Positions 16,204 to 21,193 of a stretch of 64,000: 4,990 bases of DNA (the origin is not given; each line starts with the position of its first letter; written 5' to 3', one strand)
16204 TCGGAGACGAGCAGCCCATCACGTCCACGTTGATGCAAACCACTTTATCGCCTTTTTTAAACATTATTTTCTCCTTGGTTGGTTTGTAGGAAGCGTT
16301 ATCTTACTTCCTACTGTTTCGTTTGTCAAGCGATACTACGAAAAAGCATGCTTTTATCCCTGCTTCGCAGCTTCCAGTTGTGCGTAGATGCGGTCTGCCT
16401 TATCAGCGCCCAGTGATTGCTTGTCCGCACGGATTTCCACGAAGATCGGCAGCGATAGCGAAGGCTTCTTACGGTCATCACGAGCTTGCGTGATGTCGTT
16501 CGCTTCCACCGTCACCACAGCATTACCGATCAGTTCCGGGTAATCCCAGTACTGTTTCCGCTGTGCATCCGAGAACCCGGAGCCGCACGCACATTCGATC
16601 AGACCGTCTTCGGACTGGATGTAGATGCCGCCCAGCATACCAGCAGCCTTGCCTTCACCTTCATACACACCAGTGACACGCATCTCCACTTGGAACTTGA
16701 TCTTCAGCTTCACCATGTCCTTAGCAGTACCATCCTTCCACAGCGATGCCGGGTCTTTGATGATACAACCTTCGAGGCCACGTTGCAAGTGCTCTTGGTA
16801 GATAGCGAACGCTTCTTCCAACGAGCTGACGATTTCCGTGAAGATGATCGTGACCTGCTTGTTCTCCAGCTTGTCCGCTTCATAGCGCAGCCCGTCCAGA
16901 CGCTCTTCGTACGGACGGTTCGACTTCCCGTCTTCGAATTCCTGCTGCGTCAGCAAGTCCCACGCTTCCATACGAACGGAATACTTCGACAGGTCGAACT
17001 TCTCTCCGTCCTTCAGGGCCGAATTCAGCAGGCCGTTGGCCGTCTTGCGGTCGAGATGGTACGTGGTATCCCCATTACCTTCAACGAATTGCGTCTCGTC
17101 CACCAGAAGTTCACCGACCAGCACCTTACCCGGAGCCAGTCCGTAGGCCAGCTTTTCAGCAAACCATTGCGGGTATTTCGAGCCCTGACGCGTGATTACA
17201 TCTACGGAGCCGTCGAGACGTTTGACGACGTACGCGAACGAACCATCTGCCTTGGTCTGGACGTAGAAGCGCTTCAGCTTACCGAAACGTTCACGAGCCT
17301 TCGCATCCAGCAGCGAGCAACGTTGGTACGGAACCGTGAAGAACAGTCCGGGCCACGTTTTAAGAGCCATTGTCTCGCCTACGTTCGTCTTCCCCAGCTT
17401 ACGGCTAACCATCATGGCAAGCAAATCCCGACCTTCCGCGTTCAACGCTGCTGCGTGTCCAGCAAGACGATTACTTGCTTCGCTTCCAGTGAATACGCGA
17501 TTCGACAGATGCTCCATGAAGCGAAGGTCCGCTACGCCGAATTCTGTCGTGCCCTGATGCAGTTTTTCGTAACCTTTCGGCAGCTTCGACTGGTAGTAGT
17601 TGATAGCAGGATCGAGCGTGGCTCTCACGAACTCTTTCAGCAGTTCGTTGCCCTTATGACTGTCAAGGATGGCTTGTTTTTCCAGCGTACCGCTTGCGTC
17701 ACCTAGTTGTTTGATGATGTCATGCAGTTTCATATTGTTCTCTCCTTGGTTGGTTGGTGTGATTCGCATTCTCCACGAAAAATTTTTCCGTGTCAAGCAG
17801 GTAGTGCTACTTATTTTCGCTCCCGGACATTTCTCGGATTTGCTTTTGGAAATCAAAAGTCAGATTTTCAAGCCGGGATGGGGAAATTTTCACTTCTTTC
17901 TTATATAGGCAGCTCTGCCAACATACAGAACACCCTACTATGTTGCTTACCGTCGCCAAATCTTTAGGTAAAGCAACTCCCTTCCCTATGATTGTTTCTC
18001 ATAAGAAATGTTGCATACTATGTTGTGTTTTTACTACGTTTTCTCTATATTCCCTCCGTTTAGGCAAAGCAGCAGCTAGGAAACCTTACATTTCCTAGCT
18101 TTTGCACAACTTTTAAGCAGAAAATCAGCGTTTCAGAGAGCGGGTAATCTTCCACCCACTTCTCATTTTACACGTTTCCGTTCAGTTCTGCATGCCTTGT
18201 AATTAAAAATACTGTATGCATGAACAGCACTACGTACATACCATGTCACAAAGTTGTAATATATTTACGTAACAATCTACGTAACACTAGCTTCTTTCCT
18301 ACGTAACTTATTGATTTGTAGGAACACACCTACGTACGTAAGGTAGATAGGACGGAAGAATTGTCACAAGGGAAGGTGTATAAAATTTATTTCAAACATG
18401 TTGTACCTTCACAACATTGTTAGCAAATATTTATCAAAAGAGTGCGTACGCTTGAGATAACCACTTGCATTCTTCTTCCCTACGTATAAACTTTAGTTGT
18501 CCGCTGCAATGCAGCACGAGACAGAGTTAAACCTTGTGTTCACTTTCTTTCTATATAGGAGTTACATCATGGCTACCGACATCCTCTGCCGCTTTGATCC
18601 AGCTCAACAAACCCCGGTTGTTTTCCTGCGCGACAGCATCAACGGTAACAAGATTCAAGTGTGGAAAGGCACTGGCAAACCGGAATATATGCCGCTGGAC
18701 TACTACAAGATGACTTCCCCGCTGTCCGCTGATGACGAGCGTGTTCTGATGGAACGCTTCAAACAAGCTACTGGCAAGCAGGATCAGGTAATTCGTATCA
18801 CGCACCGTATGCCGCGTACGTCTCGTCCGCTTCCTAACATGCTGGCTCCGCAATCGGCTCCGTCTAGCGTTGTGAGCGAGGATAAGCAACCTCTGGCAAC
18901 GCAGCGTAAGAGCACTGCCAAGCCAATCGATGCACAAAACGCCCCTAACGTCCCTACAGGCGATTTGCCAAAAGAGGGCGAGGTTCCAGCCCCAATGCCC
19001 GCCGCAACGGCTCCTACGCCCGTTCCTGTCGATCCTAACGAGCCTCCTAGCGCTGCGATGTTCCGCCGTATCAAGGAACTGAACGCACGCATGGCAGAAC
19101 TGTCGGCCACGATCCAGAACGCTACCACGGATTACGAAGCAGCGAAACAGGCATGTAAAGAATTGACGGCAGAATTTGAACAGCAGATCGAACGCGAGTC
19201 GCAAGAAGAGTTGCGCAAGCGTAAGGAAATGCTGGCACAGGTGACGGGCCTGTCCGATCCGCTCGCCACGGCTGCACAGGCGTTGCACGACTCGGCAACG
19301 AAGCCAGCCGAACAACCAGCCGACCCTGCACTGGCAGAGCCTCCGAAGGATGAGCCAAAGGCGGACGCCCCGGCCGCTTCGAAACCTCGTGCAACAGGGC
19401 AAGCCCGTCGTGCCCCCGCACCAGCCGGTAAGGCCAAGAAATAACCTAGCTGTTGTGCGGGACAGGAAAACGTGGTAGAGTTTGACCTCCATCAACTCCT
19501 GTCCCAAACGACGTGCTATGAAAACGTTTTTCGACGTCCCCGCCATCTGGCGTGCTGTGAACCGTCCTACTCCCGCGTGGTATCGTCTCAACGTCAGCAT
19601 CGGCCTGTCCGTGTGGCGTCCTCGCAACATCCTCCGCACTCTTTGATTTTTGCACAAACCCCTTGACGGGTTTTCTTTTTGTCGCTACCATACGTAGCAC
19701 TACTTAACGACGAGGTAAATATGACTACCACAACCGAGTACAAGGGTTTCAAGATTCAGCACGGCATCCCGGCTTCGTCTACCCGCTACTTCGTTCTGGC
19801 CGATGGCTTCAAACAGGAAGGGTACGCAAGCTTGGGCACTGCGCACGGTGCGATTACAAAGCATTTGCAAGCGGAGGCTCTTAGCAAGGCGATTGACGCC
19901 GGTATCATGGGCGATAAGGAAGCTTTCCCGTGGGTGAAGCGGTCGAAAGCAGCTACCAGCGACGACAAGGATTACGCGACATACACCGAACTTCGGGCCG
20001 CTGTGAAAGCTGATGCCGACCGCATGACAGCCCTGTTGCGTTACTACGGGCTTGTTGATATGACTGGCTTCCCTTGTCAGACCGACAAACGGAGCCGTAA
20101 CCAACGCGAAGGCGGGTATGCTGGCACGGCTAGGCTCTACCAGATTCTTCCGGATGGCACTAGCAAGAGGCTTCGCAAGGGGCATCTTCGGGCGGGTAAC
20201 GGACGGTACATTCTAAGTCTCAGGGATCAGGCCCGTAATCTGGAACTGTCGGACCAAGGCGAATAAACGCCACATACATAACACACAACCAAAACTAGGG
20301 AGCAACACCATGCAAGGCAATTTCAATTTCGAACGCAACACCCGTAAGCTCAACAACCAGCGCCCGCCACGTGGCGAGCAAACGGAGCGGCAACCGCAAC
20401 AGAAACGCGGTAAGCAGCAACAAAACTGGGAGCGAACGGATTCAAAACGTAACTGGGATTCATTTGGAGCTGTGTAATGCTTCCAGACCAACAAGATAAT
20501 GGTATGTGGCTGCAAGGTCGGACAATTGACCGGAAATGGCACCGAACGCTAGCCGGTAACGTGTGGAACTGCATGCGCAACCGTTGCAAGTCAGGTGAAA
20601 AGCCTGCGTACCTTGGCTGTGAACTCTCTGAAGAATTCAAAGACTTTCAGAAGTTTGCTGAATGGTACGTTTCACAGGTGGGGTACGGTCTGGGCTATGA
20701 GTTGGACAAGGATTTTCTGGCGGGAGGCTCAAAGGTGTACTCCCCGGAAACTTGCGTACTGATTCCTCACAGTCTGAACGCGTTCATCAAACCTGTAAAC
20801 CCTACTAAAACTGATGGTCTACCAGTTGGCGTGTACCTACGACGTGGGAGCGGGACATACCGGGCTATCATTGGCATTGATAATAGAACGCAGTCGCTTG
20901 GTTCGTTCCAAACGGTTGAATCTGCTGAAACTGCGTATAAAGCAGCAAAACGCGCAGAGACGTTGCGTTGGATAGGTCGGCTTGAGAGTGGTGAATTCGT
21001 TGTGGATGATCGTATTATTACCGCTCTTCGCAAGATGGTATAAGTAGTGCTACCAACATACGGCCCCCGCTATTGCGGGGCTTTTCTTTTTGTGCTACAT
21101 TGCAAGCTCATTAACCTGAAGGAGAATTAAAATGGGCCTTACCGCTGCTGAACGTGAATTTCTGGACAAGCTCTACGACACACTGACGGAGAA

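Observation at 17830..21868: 3.9-kb plus-strand gene island bracketed by ~75-bp direct repeats inside the minus-strand replication module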

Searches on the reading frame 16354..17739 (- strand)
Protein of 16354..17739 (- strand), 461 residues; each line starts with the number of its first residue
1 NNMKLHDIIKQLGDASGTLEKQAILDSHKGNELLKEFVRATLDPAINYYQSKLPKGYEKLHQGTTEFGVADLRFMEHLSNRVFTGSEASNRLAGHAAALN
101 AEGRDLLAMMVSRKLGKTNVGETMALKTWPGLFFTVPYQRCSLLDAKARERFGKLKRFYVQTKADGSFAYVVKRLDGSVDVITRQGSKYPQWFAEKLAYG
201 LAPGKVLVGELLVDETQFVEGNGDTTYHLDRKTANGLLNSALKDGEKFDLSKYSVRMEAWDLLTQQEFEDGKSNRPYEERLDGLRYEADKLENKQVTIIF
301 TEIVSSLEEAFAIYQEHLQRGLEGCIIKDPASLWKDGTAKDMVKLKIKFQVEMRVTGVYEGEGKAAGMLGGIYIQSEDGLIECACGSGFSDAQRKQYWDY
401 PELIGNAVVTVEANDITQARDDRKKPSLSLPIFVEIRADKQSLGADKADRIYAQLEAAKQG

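Call 7: search_dna_similar(query=window:16354-17739:-, collection=phages, mode=protein, max_rows=30)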
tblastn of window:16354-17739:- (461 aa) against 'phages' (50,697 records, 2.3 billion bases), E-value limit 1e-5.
Records with a match: 2361; places in all: 2364; records where one place covers at least 80% of the query: 2177.
Best place of each record, by identity: <60% 2361.
By first word of the organism name: Escherichia 645; Klebsiella 336; Vibrio 251; Salmonella 208; Aeromonas 97; Shigella 85; Acinetobacter 75; Enterobacter 63; Pseudomonas 55; Campylobacter 54; and 66 more.
By host as written in the record: - 363; Escherichia coli 273; Klebsiella pneumoniae 114; Escherichia coli O157:H7 36; Salmonella enterica 29; Aeromonas salmonicida 28; Escherichia coli B 24; Acinetobacter baumannii 22; and 608 more.
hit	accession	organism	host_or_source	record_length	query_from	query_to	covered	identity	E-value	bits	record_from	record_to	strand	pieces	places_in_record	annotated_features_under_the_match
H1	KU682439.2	Stenotrophomonas phage vB_SmaS-DLP_6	Stenotrophomonas maltophilia D1571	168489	5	458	98%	38.2%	1e-71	252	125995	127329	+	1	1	DNA ligase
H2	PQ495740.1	Aeromonas phage PhAER-3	Aeromonas sp.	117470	4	453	98%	33.2%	3e-50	189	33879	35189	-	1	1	lig: DNA ligase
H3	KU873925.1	Pseudomonas phage pf16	Pseudomonas putida PpG1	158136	3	457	99%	32.7%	1e-49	187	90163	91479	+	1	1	hypothetical protein (x2) | promoter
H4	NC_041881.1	Pseudomonas phage pf16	Pseudomonas putida PpG1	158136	3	457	99%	32.7%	1e-49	187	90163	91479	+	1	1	hypothetical protein (x2) | promoter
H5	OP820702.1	Aeromonas phage vB_AdhM_DL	Aeromonas dhakensis AM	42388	7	453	97%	33.0%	2e-52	196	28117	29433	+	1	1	DNA ligase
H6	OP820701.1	Aeromonas phage vB_AdhM_TS9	Aeromonas dhakensis AM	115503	7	453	97%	33.0%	2e-52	196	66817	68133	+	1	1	DNA ligase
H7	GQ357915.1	Delftia phage PhiW-14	Delftia acidovorans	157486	2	459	99%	32.1%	1e-38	155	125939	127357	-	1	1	201: gp30 DNA ligase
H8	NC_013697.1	Delftia phage PhiW-14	Delftia acidovorans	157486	2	459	99%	32.1%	1e-38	155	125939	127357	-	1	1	201: gp30 DNA ligase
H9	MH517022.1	Acinetobacter phage SH-Ab 15599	Acinetobacter baumannii 15599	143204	3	460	99%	32.1%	2e-46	178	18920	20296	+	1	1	putative DNA ligase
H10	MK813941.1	Aeromonas phage 4L372XY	Aeromonas hydrophila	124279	4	453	98%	32.6%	1e-51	193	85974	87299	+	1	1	4L372XY_151: putative DNA ligase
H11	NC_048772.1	Aeromonas phage 4L372XY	Aeromonas hydrophila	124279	4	453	98%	32.6%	1e-51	193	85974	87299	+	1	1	4L372XY_151: putative DNA ligase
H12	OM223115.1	Pseudomonas phage hairong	Pseudomonas syringae pv. actinidiae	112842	1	458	99%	32.0%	1e-49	188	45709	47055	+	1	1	DNA ligase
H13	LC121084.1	Ralstonia phage RSP15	-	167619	9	455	97%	32.8%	1e-44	173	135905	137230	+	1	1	hypothetical protein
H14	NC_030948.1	Ralstonia phage RSP15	-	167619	9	455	97%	32.8%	1e-44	173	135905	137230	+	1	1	hypothetical protein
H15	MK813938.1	Aeromonas phage 2L372X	Aeromonas hydrophila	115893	4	453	98%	32.3%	3e-50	189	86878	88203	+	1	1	2L372X_155: putative DNA ligase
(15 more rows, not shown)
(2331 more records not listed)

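Call 8: search_protein_families(library=pfam, proteins=[window:16354-17739:-], max_evalue=0.01)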
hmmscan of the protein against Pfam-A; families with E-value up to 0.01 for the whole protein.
window:16354-17739:- (461 aa): 2 families
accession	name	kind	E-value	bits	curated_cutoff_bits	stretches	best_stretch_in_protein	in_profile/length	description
PF01068.26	DNA_ligase_A_M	-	4.6e-11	43.2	26.2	1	154-346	16-204/204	ATP dependent DNA ligase domain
PF14743.12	DNA_ligase_OB_2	-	1.2e-07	32.1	28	1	360-419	1-54/66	DNA ligase OB-like domain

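Call 9: search_protein_families(library=phrogs, proteins=[window:16354-17739:-], max_evalue=0.01)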
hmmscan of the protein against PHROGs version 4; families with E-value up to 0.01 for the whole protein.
window:16354-17739:- (461 aa): 2 families
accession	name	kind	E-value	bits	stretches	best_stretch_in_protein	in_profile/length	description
phrog_114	-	DNA, RNA and nucleotide metabolism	2.7e-96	324.6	1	2-458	88-517/634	ATP-dependent DNA ligase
phrog_30362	-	DNA, RNA and nucleotide metabolism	0.00077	20.5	1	311-380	5-76/144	DNA ligase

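Call 15: find_related_loci(query=window:16354-17739:-, collection=viral_contigs, flank=10000)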
Query window:16354-17739:- (461 aa) in viral_contigs; peptide patterns used: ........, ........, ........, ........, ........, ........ (x = any residue, [..] = any of these).
7 stretches matched a pattern; 6 encode a relative of the query (tblastn E <= 1e-3); 6 distinct loci.
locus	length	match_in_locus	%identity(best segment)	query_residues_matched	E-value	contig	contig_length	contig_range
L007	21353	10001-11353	73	6-461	0e+0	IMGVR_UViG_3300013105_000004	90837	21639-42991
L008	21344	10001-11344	67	6-461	0e+0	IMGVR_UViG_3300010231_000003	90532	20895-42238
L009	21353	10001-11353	65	3-461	0e+0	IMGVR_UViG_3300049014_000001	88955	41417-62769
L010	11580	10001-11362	65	5-461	0e+0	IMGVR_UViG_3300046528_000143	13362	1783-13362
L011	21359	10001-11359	63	1-461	0e+0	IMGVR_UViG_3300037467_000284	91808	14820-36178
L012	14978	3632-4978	59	5-461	4e-167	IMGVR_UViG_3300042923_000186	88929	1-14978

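Call 27: find_related_loci(query=A1, collection=metagenome_contigs, flank=10000)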
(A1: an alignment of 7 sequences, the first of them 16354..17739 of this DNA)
Query A1 (461 aa) in metagenome_contigs; peptide patterns used: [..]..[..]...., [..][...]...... (x = any residue, [..] = any of these).
105 stretches matched a pattern; 8 encode a relative of the query (tblastn E <= 1e-3); 8 distinct loci.
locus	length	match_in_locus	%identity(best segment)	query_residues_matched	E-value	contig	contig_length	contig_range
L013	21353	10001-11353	73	6-461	0e+0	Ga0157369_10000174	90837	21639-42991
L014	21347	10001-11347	47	3-459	7e-120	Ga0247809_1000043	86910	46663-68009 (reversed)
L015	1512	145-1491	44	5-461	1e-125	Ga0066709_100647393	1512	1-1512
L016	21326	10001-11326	44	1-461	4e-115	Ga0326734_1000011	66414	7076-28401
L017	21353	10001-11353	44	5-461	9e-115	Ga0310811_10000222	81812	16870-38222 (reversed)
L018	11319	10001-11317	43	5-451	6e-112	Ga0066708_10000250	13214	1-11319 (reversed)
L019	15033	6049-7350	41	3-460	1e-91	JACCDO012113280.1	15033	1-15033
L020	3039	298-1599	41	3-460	1e-91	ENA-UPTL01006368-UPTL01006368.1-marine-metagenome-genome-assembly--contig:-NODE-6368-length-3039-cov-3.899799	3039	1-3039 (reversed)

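Call 28: find_related_loci(query=A1, collection=genome_contigs, flank=10000)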
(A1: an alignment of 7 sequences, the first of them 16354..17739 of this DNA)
Query A1 (461 aa) in genome_contigs; peptide patterns used: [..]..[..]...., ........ (x = any residue, [..] = any of these).
14 stretches matched a pattern, but none encodes a relative of the query by tblastn (E <= 1e-3).

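Call 35: find_related_loci(query=A1, collection=viral_contigs, flank=10000)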
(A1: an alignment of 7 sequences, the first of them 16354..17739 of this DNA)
Query A1 (461 aa) in viral_contigs; peptide patterns used: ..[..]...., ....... (x = any residue, [..] = any of these).
65 stretches matched a pattern; 15 encode a relative of the query (tblastn E <= 1e-3); 15 distinct loci.
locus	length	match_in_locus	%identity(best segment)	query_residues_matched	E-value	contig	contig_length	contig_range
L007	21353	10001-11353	73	6-461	0e+0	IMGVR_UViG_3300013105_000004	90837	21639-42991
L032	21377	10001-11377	67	3-461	0e+0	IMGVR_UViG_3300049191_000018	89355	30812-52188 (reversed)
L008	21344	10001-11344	67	6-461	0e+0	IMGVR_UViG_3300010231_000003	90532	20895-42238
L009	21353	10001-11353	65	3-461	0e+0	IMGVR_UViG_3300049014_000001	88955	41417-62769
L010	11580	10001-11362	65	5-461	0e+0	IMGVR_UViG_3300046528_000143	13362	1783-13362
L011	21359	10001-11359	63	1-461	0e+0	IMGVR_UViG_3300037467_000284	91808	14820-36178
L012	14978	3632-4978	59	5-461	1e-166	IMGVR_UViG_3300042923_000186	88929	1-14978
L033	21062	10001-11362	55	1-461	2e-153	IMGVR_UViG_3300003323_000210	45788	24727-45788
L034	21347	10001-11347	47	3-459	2e-119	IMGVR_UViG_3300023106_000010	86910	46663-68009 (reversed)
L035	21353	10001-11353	46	1-459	2e-119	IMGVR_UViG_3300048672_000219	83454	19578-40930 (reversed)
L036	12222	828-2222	46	5-461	5e-118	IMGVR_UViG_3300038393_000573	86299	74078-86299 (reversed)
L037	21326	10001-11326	44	1-461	1e-114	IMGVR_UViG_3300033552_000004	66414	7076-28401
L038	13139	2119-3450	44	3-461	7e-106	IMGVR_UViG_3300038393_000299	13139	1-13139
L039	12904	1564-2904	41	5-461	3e-96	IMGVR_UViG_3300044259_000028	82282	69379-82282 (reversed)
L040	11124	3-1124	45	83-461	4e-95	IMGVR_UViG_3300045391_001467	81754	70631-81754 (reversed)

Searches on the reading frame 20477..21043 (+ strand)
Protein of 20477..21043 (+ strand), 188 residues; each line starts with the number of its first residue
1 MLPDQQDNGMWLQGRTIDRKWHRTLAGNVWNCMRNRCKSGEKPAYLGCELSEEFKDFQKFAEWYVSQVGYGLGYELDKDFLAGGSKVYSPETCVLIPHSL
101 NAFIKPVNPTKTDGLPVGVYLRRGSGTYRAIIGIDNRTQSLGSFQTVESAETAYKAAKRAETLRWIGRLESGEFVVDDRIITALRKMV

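Call 8: search_protein_families(library=pfam, proteins=[window:20477-21043:+], max_evalue=0.01)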
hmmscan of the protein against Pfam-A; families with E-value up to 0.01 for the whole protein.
window:20477-21043:+ (188 aa): 0 families

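Call 9: search_protein_families(library=phrogs, proteins=[window:20477-21043:+], max_evalue=0.01)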
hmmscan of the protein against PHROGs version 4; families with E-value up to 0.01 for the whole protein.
window:20477-21043:+ (188 aa): 9 families
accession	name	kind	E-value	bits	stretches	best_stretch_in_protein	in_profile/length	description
phrog_953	-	DNA, RNA and nucleotide metabolism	1.3e-49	170.7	1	17-187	215-384/420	HNH endonuclease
phrog_374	-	DNA, RNA and nucleotide metabolism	7e-30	105.4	1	24-164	270-408/617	HNH endonuclease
phrog_2081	-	DNA, RNA and nucleotide metabolism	8.2e-15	55.9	1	26-102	105-192/433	HNH endonuclease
phrog_30929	-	unknown function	3.1e-14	53.7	1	3-164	16-181/413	-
phrog_99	-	DNA, RNA and nucleotide metabolism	1e-07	33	1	97-159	197-257/383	HNH endonuclease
phrog_3377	-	DNA, RNA and nucleotide metabolism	0.00014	22.7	1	26-101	14-90/196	HNH endonuclease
phrog_899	-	unknown function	0.00055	21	1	4-177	9-127/221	-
phrog_4578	-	DNA, RNA and nucleotide metabolism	0.0017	19.3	1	112-159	66-112/130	HNH endonuclease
phrog_8790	-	DNA, RNA and nucleotide metabolism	0.0021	19.1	1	28-94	27-92/241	restriction endonuclease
